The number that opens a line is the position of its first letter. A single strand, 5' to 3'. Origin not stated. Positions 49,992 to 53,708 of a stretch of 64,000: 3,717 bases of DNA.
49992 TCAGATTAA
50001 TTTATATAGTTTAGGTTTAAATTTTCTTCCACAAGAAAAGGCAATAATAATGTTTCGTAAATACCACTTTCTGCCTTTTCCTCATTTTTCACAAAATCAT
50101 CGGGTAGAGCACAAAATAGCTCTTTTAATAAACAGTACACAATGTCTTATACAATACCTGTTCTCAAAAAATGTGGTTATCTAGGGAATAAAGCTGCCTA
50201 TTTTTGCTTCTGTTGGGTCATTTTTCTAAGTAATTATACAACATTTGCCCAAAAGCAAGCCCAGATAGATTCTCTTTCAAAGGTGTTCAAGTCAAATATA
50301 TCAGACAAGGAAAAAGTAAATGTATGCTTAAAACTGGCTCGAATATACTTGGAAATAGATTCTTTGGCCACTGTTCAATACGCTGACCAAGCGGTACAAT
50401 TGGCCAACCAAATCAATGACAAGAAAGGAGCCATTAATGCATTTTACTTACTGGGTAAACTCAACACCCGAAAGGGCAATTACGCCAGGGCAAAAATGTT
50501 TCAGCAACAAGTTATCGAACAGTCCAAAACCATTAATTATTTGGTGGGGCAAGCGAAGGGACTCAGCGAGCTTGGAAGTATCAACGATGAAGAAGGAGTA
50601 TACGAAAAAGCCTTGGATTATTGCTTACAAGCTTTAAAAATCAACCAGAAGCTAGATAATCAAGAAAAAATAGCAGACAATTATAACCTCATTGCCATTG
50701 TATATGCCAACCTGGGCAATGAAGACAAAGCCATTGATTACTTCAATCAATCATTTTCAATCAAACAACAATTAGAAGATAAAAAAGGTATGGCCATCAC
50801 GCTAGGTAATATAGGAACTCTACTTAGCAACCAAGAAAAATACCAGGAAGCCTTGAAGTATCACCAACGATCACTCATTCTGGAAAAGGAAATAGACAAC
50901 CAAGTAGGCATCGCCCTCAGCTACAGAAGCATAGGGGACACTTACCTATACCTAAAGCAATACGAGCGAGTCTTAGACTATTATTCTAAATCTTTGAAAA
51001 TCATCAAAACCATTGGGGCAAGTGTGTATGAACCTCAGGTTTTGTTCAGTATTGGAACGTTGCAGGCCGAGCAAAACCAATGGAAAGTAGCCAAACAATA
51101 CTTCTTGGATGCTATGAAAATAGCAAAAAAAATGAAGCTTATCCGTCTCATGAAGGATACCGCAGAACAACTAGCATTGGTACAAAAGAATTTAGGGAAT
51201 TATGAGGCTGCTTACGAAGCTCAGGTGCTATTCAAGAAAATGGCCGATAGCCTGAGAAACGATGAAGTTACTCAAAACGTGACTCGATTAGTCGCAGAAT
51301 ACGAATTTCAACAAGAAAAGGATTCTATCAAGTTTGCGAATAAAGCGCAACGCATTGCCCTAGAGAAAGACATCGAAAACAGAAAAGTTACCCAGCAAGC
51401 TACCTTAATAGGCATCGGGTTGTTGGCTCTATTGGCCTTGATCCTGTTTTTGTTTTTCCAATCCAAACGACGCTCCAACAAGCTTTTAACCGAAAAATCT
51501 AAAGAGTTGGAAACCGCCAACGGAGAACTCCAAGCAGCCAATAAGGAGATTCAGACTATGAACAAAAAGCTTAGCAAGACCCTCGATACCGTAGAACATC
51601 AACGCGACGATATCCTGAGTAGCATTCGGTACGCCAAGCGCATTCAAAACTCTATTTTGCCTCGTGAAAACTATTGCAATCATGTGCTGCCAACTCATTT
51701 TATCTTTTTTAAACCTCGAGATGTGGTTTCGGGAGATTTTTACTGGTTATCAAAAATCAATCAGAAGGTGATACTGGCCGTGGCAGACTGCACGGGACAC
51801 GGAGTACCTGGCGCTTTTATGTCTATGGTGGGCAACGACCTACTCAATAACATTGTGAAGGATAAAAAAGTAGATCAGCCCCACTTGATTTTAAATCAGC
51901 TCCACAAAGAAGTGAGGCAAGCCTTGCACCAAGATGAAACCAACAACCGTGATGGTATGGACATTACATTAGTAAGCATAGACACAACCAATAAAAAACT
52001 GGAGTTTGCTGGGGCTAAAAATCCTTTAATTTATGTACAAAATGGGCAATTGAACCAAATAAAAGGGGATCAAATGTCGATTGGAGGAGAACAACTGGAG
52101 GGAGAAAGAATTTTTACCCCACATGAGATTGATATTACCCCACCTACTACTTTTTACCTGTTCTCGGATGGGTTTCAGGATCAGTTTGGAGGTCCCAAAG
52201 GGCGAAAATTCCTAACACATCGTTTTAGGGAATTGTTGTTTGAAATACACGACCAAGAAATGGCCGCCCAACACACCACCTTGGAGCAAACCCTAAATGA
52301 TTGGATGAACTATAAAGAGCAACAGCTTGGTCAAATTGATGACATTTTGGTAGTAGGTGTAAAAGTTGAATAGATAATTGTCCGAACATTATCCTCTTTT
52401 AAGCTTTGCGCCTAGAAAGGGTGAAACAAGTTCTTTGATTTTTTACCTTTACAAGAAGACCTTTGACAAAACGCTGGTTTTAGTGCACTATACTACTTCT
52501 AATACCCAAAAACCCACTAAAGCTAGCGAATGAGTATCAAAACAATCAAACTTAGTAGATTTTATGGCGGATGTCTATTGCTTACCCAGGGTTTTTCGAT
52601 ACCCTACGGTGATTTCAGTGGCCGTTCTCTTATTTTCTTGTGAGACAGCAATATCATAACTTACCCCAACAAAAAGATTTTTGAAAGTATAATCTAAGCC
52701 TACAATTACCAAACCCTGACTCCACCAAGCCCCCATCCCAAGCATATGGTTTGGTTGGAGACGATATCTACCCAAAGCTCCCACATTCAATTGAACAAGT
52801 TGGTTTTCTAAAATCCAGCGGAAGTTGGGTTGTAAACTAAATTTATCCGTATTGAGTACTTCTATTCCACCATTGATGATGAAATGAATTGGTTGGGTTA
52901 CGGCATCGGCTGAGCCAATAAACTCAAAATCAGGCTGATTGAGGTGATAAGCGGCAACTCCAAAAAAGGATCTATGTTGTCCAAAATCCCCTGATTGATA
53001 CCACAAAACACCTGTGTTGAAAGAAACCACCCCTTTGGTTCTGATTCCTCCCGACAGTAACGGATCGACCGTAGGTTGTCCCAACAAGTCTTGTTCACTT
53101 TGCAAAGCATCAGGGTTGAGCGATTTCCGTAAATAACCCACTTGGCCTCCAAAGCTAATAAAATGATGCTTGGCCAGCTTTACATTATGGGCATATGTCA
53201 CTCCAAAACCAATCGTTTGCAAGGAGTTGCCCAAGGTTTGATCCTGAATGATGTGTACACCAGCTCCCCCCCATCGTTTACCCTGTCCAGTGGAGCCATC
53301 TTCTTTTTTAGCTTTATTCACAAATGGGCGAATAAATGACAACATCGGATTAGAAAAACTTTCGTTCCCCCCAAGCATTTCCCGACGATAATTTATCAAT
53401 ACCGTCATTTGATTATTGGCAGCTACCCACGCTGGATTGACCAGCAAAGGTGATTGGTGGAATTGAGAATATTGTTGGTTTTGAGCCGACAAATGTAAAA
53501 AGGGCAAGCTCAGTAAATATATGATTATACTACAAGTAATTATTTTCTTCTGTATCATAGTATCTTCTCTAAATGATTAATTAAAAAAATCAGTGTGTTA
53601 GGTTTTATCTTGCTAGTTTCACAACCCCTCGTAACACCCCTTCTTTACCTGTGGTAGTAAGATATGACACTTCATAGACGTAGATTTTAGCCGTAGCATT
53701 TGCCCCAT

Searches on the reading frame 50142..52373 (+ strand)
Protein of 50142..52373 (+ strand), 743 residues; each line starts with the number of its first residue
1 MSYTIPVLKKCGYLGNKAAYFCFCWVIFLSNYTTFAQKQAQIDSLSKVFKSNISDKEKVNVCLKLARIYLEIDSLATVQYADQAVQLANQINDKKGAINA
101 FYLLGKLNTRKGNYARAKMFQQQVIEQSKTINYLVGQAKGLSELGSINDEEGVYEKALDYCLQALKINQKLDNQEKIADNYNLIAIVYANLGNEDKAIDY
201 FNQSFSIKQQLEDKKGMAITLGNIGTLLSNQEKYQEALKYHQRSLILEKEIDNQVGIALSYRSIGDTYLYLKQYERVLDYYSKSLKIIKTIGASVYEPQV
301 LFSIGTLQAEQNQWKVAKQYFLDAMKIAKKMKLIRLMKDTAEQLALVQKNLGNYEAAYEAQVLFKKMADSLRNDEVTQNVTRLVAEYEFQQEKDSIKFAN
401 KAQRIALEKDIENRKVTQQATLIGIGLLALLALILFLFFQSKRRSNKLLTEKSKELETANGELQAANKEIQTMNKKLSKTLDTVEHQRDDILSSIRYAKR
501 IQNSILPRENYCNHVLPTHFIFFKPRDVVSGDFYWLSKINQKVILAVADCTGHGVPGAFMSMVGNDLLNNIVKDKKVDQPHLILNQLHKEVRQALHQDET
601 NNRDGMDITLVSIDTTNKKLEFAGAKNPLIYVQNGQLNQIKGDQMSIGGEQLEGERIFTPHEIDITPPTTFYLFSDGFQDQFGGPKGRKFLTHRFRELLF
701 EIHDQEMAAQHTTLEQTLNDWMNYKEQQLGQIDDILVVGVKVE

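Call 85: search_protein_families(library=pfam, proteins=[window:50142-52373:+], max_evalue=0.00001)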
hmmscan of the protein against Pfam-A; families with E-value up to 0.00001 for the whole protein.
window:50142-52373:+ (743 aa): 8 families
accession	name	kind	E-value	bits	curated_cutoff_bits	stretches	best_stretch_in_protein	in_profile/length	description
PF13424.12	TPR_12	-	6.9e-30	103.5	30.1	2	217-288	2-75/77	Tetratricopeptide repeat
PF00515.34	TPR_1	-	1.7e-18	66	27.8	0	218-247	1-30/34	Tetratricopeptide repeat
PF07719.23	TPR_2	-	5.2e-17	60.9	27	0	179-206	2-29/34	Tetratricopeptide repeat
PF07228.17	SpoIIE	-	1.2e-16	61.7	25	1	541-742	3-191/192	Stage II sporulation protein E (SpoIIE)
PF13181.12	TPR_8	-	6.6e-16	57.5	25.7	0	178-210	1-33/34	Tetratricopeptide repeat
PF13374.12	TPR_10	-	3e-10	40.2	27.5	0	219-246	3-30/42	Tetratricopeptide repeat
PF13176.12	TPR_7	-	2.1e-08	34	27.9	0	220-249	1-30/36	Tetratricopeptide repeat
PF17874.7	TPR_MalT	-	9.8e-08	32.1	45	0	77-203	59-186/336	MalT-like TPR region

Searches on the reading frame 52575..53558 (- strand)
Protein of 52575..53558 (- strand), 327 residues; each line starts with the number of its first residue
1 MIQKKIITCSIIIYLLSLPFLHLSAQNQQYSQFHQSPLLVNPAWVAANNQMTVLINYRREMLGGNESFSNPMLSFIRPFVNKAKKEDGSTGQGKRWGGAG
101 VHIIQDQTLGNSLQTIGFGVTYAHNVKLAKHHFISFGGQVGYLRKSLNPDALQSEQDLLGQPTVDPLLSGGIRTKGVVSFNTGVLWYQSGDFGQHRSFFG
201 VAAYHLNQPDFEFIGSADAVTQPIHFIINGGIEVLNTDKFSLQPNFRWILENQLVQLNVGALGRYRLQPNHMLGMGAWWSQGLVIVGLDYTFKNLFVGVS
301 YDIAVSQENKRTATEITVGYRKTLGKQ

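Call 109: search_protein_families(library=pfam, proteins=[window:52575-53558:-], max_evalue=0.00001)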
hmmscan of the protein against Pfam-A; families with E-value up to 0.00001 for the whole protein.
window:52575-53558:- (327 aa): 1 family
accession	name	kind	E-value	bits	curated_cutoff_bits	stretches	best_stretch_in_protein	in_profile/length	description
PF11751.14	PorP_SprF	-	9e-35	121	22.3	1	25-320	4-273/273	Type IX secretion system membrane protein PorP/SprF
